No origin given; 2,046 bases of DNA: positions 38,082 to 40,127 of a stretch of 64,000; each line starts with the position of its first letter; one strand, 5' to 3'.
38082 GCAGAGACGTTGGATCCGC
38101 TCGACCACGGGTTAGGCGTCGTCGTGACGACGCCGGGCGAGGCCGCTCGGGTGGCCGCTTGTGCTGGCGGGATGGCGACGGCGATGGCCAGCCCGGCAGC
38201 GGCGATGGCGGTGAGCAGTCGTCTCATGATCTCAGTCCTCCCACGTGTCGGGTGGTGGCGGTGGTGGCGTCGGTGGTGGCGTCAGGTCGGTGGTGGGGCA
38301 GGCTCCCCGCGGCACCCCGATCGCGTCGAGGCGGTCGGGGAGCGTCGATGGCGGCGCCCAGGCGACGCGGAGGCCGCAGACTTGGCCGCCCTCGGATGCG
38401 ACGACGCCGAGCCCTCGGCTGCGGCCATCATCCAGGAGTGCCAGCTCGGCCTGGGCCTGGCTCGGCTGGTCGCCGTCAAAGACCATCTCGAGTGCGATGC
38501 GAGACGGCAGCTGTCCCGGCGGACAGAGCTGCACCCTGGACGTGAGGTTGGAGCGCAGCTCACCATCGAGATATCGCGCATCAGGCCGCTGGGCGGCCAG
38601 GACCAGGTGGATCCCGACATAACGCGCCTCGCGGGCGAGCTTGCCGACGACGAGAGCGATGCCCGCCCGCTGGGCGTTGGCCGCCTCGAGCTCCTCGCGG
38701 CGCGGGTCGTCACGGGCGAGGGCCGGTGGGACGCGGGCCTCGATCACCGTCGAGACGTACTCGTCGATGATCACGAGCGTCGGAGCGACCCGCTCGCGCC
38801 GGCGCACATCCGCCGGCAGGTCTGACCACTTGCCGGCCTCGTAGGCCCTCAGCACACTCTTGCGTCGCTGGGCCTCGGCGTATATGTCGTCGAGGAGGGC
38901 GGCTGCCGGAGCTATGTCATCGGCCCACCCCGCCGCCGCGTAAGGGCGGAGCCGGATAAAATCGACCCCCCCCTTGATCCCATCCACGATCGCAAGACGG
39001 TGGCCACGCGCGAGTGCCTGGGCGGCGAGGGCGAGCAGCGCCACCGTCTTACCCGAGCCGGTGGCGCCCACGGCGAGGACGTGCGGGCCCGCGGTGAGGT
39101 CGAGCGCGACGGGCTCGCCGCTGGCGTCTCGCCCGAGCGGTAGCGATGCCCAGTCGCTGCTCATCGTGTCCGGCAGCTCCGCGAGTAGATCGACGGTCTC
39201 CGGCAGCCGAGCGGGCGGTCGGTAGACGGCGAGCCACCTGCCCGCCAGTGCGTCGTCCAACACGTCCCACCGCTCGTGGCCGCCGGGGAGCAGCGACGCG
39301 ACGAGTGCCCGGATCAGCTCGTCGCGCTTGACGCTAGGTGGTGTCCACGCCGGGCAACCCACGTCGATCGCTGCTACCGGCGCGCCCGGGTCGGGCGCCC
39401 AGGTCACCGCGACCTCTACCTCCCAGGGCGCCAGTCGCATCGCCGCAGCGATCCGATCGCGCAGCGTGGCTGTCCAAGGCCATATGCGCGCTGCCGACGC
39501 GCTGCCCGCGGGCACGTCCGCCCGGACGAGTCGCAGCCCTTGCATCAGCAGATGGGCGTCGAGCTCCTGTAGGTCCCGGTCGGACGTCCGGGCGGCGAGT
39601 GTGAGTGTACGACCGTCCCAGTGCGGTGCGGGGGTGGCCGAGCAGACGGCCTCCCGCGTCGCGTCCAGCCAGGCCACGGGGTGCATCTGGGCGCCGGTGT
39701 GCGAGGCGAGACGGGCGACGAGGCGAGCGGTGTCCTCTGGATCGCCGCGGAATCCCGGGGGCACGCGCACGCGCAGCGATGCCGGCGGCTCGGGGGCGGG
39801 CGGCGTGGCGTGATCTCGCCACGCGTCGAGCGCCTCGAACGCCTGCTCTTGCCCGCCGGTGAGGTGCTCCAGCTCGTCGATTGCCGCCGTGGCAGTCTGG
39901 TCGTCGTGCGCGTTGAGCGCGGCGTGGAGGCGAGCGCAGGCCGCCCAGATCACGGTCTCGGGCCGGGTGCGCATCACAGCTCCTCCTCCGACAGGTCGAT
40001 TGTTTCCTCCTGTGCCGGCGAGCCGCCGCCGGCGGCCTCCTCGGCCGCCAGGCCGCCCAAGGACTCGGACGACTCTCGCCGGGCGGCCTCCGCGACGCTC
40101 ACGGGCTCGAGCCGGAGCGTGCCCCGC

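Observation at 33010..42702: FtsK/TraB-type integrative element carries its own surface-display module: giant adhesin, sortase, pilin-like protein and sigma-like factor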

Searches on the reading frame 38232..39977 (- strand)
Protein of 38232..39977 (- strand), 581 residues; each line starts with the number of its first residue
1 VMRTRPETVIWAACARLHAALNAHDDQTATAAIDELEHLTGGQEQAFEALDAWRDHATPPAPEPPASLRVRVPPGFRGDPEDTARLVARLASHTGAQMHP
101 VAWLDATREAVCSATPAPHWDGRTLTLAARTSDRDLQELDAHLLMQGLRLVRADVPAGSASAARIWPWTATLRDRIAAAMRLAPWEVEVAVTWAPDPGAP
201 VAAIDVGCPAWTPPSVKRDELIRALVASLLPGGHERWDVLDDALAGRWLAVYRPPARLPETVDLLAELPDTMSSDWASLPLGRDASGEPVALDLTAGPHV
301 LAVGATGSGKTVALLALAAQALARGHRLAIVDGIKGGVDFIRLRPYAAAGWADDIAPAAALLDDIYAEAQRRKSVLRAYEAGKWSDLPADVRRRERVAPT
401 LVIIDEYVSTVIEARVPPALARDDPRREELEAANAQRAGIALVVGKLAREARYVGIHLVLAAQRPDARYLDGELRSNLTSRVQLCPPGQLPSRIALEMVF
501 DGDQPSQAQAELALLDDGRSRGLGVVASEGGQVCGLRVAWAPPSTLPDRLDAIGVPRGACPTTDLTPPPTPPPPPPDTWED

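Call 6: search_protein_families(library=pfam, proteins=[window:38232-39977:-], max_evalue=0.01)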
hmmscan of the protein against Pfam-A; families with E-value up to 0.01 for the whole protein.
window:38232-39977:- (581 aa): 5 families
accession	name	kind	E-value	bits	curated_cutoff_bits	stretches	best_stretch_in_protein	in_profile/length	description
PF01580.24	FtsK_SpoIIIE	-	2.1e-15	57.2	24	1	277-465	18-219/221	FtsK/SpoIIIE family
PF13401.12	AAA_22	-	0.00013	22.7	27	0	299-365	7-61/130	AAA domain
PF25199.1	nSTAND_NTPase5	-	0.00036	20.8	34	1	275-332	18-77/145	Novel STAND NTPase 5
PF10412.15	TrwB_AAD_bind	-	0.0016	17.8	20.5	1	299-332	17-50/387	Type IV secretion-system coupling protein DNA-binding domain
PF00270.35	DEAD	-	0.0048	17.1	26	0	295-325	12-44/167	DEAD/DEAH box helicase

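Call 7: search_protein_families(library=ncbifam, proteins=[window:38232-39977:-], max_evalue=0.01)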
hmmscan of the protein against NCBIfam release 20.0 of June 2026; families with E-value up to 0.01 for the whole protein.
window:38232-39977:- (581 aa): 6 families
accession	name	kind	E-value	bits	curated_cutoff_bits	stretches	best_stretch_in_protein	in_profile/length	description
NF007615.0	PRK10263.1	equivalog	1e-11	43.3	1566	2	280-319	993-1032/1355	DNA translocase FtsK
TIGR03924.1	T7SS_EccC_a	equivalog_domain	6.3e-11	41.7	509.15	1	272-408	419-573/673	type VII secretion protein EccCa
NF041214.1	plasmid_TraB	equivalog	2.8e-08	32.7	800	1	299-482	250-405/639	plasmid transfer protein TraB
TIGR03925.1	T7SS_EccC_b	equivalog_domain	1.2e-07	30.4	346.55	1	257-342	321-410/564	type VII secretion protein EccCb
TIGR03928.1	T7_EssCb_Firm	equivalog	3e-05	21.8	778.4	0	288-409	801-925/1296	type VII secretion protein EssC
TIGR03743.1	SXT_TraD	subfamily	0.0033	15.9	366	1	288-332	165-210/636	conjugative transfer system coupling protein TraD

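Call 14: find_homologous_proteins(query=window:38232-39977:-, max_evalue=0.00001)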
Query window:38232-39977:- (581 aa): 1109 proteins with E <= 0.00001 among 8000 candidates; the best 120 are listed.
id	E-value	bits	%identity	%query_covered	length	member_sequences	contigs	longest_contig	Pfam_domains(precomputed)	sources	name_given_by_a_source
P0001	0.0e+0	1272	100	100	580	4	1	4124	PF01580.25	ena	-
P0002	5.0e-105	371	44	85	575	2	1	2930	PF01580.25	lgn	-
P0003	2.2e-95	339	45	79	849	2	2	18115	PF01580.25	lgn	-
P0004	5.2e-94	334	45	75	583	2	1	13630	PF01580.25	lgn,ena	-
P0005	7.1e-93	331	50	66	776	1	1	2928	PF01580.25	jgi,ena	-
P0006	1.8e-92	329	50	69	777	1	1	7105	PF01580.25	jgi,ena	-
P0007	2.9e-92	329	47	72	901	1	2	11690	PF01580.25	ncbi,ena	-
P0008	1.4e-91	326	50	66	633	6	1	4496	PF01580.25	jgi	jgi:hypothetical protein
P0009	1.9e-91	326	49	69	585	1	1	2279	PF01580.25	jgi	-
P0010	6.6e-90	321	43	75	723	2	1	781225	PF01580.25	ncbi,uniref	ncbi:FtsK/SpoIIIE domain-containing protein [Frigoribacterium sp. UYMn621]|uniref:FtsK/SpoIIIE domai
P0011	6.7e-90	321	50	66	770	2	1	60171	PF01580.25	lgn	-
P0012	6.7e-90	321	46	69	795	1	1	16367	PF01580.25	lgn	-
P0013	1.4e-89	320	50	60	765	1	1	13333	PF01580.25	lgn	-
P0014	4.3e-89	318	42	71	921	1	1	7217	PF01580.25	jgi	jgi:hypothetical protein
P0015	1.9e-88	316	43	77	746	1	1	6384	PF01580.25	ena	-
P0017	4.8e-88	315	44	74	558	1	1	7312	PF01580.25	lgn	-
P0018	2.4e-87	312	39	82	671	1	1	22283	PF01580.25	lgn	-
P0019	2.9e-87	312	47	76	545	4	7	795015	PF01580.25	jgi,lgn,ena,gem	-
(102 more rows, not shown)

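Call 16: find_related_loci(query=A1, collection=genome_contigs, flank=10000)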
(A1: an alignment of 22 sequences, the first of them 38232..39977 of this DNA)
Query A1 (581 aa) in genome_contigs; peptide patterns used: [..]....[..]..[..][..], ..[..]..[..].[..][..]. (x = any residue, [..] = any of these).
600 stretches matched a pattern (row limit reached: there are more); 7 encode a relative of the query (tblastn E <= 1e-3); 7 distinct loci.
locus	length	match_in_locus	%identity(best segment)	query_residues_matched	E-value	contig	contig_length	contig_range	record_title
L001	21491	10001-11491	41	70-557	8e-87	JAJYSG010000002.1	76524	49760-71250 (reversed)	MAG: Actinomycetes bacterium isolate DX1.bin3 NODE_416_length_76524_cov_2.501342, whole genome shotgun sequence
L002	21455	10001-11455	35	86-561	1e-79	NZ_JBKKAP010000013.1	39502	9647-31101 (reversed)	MAG: Paeniglutamicibacter sp. isolate swi_bin.305 S1Ck127_6502319_flag_0_multi_43.4848_len_39502, whole genome shotgun s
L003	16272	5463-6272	49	301-572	2e-70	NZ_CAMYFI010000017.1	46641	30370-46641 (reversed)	MAG: uncultured Tessaracoccus sp. isolate SRR17635715_bin.8_metaWRAP_v1.3_MAG ERZ14212432.123, whole genome shotgun sequ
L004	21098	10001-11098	25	65-484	6e-12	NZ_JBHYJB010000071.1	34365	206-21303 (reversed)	Streptomyces sp. NPDC059009 NPDC059009_T48_D2.ctg-0071, whole genome shotgun sequence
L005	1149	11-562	24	298-497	2e-9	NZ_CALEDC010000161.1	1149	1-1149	MAG: uncultured Campylobacter sp. isolate ERR589362_bin.45_CONCOCT_v1.1_MAG ERZ772762.41707, whole genome shotgun sequen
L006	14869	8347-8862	28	295-484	5e-8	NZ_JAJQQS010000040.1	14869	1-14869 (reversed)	Streptomyces albireticuli strain NRRL B1670 NODE_40_length_14869_cov_36.665174, whole genome shotgun sequence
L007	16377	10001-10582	25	275-484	2e-6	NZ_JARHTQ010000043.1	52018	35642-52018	Streptantibioticus ferralitis strain JCM 14344 NODE_43_length_52018_cov_190.580293, whole genome shotgun sequence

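Call 19: search_protein_families(library=pfam, proteins=[L001:4640-7561:+, L001:7561-8442:+, L001:8557-9990:+, L001:11367-12191:+, L001:12295-12912:+, L001:12923-13258:+, L001:13280-14458:+, L001:14310-17696:+, L001:17620-18615:+, L001:18750-19451:+], max_evalue=0.01)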
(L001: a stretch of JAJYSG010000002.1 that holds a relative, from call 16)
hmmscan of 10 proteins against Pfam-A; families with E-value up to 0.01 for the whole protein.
L001:4640-7561:+ (973 aa): 0 families

L001:7561-8442:+ (293 aa): 0 families

L001:8557-9990:+ (477 aa): 0 families

L001:11367-12191:+ (274 aa): 4 families
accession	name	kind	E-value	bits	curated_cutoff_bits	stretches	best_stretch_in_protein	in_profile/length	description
PF13401.12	AAA_22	-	0.0011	19.8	27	1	87-198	8-116/130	AAA domain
PF13555.12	AAA_29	-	0.0057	16.8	27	1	86-105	24-43/61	P-loop containing region of AAA domain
PF20703.3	nSTAND1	-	0.0062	16.7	27.1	1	67-173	19-131/379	Novel STAND NTPase 1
PF13476.12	AAA_23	-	0.0098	17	27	0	87-112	22-47/201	AAA domain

L001:12295-12912:+ (205 aa): 0 families

L001:12923-13258:+ (111 aa): 0 families

L001:13280-14458:+ (392 aa): 0 families

L001:14310-17696:+ (1128 aa): 0 families

L001:17620-18615:+ (331 aa): 0 families

L001:18750-19451:+ (233 aa): 7 families
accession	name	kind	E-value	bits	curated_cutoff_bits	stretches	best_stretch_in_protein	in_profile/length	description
PF00239.26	Resolvase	-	2.5e-25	89.7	23.3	1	46-183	3-144/145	Resolvase, N terminal domain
PF13936.12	HTH_38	-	3.5e-05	23.9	27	1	190-230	4-43/44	Helix-turn-helix domain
PF02796.21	HTH_7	-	0.00017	22.1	23.8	1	186-230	1-44/45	Helix-turn-helix domain of resolvase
PF13565.12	HTH_32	-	0.00024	22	33.7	1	173-227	15-72/73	Homeodomain-like domain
PF13384.12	HTH_23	-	0.00025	21.2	24.6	1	202-230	13-40/50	Homeodomain-like domain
PF13551.12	HTH_29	-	0.00078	19.9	28.1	1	209-230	14-35/64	Winged helix-turn helix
PF13542.12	HTH_Tnp_ISL3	-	0.0043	16.9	27.4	0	197-229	18-48/51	Helix-turn-helix domain of transposase family ISL3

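Call 20: search_protein_families(library=pfam, proteins=[L002:6994-7968:+, L002:8966-9874:+, L002:11693-12598:+, L002:13106-13630:+, L002:14193-14672:+, L002:14669-15559:+, L002:15579-16250:+, L002:16079-18049:+, L003:6446-7528:+, L003:7947-8681:+], max_evalue=0.01)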
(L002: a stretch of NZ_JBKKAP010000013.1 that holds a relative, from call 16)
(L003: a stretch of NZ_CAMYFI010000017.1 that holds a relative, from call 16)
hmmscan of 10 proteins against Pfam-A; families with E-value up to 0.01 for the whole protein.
L002:6994-7968:+ (324 aa): 0 families

L002:8966-9874:+ (302 aa): 0 families

L002:11693-12598:+ (301 aa): 1 family
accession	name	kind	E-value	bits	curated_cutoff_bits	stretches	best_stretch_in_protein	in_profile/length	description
PF00877.26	NLPC_P60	-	1.4e-24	86.5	23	1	199-291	1-94/105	NlpC/P60 family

L002:13106-13630:+ (174 aa): 0 families

L002:14193-14672:+ (159 aa): 0 families

L002:14669-15559:+ (296 aa): 2 families
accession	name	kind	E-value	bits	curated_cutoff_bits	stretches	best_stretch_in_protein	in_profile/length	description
PF03734.19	YkuD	-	9.7e-07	29.9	23.4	1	249-292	100-144/146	L,D-transpeptidase catalytic domain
PF23795.1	SH3_YKFC_2nd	-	0.0013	19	27.4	0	119-142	21-44/57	YKFC SH3b2 domain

L002:15579-16250:+ (223 aa): 0 families

L002:16079-18049:+ (656 aa): 0 families

L003:6446-7528:+ (360 aa): 1 family
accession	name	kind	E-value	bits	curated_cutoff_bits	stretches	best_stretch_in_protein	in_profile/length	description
PF17802.7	SpaA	-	9.2e-08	32.6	23.1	0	60-87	3-31/91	Prealbumin-like fold domain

L003:7947-8681:+ (244 aa): 6 families
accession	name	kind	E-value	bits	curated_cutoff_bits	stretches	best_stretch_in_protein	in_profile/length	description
PF00239.26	Resolvase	-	4.1e-34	118.2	23.3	1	56-193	2-144/145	Resolvase, N terminal domain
PF13936.12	HTH_38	-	3.3e-09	36.8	27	1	201-238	5-42/44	Helix-turn-helix domain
PF13384.12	HTH_23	-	1.8e-05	24.9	24.6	1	213-238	14-39/50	Homeodomain-like domain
PF13565.12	HTH_32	-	0.00013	22.9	33.7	1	182-237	14-73/73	Homeodomain-like domain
PF02796.21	HTH_7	-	0.00035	21.1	23.8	1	196-238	1-43/45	Helix-turn-helix domain of resolvase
PF08281.18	Sigma70_r4_2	-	0.00051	20.1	25.7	1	214-235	24-45/54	Sigma-70, region 4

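Call 21: find_encoding_contigs(protein=P0010, flank=10000, max_places=2)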
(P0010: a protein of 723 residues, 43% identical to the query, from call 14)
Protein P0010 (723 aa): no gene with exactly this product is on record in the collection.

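Call 22: find_encoding_contigs(protein=P0019, flank=10000, max_places=2)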
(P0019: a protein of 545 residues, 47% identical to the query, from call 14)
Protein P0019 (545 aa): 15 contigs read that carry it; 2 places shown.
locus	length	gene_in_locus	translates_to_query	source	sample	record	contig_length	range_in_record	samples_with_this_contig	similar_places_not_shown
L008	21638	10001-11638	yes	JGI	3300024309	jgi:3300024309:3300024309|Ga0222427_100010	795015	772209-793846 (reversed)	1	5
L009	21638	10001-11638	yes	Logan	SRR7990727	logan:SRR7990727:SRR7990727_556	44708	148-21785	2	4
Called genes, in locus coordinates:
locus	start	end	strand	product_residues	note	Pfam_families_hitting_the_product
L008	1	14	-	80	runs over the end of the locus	PF00462:Glutaredoxin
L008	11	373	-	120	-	-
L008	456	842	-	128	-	-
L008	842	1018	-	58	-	-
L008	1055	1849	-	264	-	-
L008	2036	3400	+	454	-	-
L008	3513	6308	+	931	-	-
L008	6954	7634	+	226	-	-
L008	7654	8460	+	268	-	-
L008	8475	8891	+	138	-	-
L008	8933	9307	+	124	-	-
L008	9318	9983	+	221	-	-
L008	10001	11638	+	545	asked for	PF01580:FtsK_SpoIIIE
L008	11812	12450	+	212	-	-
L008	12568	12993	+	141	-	-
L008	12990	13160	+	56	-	-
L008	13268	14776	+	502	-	PF17892:Cadherin_5 (weak), PF17963:Big_9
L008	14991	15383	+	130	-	-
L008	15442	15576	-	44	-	-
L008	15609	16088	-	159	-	-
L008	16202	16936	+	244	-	PF00239:Resolvase, PF02796:HTH_7 (weak)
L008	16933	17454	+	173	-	-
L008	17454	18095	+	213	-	-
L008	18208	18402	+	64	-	PF12728:HTH_17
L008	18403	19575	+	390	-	PF14659:Phage_int_SAM_3 (weak), PF00589:Phage_integrase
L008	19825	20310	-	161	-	PF01850:PIN (faint)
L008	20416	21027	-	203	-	PF03029:ATP_bind_1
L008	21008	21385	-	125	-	PF05331:DUF742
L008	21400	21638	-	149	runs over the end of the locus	PF03259:Robl_LC7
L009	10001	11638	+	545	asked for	PF01580:FtsK_SpoIIIE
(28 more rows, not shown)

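Call 23: find_encoding_contigs(protein=P0011, flank=10000, max_places=1)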
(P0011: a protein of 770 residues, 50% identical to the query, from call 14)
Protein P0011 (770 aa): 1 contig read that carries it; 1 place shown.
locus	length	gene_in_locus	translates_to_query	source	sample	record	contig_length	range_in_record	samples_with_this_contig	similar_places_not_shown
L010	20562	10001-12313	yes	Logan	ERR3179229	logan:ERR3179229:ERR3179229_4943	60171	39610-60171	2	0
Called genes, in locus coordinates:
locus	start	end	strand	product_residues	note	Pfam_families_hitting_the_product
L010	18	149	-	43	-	-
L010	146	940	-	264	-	-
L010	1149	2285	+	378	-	PF14311:DUF4379 (weak)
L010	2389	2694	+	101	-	-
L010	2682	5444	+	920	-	PF08706:D5_N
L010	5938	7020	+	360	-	-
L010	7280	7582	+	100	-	-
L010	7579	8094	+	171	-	-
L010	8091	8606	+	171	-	-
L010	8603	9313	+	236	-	-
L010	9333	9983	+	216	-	PF00226:DnaJ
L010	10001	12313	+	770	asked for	PF01580:FtsK_SpoIIIE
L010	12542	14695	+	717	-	-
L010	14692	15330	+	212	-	-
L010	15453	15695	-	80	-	-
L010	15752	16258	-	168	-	-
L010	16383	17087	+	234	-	PF00239:Resolvase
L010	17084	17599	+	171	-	-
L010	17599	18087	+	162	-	-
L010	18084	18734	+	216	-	-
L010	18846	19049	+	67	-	PF12728:HTH_17, PF13411:MerR_1 (weak)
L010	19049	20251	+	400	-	PF00589:Phage_integrase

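Call 24: find_encoding_contigs(protein=P0018, flank=10000, max_places=1)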
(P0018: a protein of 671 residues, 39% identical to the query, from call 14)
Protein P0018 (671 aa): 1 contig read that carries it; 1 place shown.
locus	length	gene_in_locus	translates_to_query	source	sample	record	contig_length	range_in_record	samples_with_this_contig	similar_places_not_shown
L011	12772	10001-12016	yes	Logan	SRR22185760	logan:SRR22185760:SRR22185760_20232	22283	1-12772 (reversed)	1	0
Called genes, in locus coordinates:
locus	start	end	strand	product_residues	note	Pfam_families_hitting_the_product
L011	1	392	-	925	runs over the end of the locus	-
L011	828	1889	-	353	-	-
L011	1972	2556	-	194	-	-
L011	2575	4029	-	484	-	-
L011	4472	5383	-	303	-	-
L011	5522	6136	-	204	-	-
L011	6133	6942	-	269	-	PF01656:CbiA, PF06564:CBP_BcsQ (weak), PF09140:MipZ (faint), PF10609:ParA, PF13614:AAA_31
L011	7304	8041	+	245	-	-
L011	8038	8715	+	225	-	-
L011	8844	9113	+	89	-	-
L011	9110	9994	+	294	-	-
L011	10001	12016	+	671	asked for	PF01580:FtsK_SpoIIIE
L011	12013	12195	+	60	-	-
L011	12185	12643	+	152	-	-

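Call 25: find_encoding_contigs(protein=P0003, flank=10000, max_places=1)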
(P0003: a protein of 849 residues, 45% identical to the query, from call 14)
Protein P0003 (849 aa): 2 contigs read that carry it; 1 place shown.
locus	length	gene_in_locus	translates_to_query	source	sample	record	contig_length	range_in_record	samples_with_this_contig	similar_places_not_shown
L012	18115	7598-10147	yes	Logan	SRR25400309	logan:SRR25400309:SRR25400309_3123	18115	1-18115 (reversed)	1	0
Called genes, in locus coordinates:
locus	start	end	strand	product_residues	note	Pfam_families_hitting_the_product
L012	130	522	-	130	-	-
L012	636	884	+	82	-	-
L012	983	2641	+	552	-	-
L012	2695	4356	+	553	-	-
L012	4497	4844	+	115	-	-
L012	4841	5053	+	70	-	-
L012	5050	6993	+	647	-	PF00476:DNA_pol_A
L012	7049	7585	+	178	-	PF04542:Sigma70_r2 (weak), PF08281:Sigma70_r4_2 (weak)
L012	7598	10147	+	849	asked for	PF01580:FtsK_SpoIIIE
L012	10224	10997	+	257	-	-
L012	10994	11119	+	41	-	-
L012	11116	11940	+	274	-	-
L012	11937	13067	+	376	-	-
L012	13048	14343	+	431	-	-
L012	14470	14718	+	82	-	PF00462:Glutaredoxin (weak)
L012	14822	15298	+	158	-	-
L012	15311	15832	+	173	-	-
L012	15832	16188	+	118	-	-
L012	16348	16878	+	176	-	-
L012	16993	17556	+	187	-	PF00239:Resolvase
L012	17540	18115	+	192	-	?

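Call 27: find_related_loci(query=A1, collection=metagenome_contigs, flank=10000)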
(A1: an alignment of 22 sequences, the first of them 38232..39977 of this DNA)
Query A1 (581 aa) in metagenome_contigs; peptide patterns used: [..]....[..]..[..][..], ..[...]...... (x = any residue, [..] = any of these).
600 stretches matched a pattern (row limit reached: there are more); 5 encode a relative of the query (tblastn E <= 1e-3); 5 distinct loci.
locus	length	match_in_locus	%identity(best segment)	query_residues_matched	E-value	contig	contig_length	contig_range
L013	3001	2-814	46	298-567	6e-53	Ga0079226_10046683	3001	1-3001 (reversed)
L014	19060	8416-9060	29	276-503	2e-20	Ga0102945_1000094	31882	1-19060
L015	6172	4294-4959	24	263-498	4e-12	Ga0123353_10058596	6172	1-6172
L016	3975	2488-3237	28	265-507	5e-12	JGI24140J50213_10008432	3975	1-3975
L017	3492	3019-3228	37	265-332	5e-7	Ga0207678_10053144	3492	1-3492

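Call 28: find_encoding_contigs(protein=P0012, flank=10000, max_places=1)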
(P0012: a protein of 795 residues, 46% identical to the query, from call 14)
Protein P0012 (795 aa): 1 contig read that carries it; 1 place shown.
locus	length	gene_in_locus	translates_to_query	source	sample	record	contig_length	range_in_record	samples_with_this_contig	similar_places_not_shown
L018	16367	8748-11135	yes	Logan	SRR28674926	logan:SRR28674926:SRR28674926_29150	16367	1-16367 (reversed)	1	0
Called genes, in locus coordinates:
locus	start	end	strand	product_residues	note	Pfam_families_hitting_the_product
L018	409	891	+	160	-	-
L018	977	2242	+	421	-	-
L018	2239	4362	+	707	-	-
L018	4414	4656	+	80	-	PF12728:HTH_17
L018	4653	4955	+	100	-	-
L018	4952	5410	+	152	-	-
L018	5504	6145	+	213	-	-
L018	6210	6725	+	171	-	-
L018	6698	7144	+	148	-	-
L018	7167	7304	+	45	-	-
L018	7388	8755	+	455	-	-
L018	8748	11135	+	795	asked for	PF01580:FtsK_SpoIIIE (weak)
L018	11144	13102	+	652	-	-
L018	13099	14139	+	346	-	-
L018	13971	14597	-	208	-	-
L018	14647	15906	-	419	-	PF22022:Phage_int_M (faint), PF00589:Phage_integrase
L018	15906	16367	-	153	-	?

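Call 29: find_encoding_contigs(protein=P0004, flank=10000, max_places=1)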
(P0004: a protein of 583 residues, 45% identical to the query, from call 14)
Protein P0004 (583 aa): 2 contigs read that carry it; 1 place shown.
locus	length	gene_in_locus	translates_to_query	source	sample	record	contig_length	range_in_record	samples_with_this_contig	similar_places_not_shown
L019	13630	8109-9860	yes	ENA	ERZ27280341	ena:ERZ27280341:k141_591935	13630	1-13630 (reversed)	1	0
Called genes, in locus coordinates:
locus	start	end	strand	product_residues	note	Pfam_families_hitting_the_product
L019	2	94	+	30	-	?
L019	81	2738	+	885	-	-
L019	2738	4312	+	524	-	PF00476:DNA_pol_A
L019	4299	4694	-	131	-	-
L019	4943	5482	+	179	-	-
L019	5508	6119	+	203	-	PF17802:SpaA (faint)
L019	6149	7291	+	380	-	-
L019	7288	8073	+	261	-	-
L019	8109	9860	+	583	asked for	PF01580:FtsK_SpoIIIE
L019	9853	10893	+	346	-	-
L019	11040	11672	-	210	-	-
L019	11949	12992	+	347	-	-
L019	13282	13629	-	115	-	?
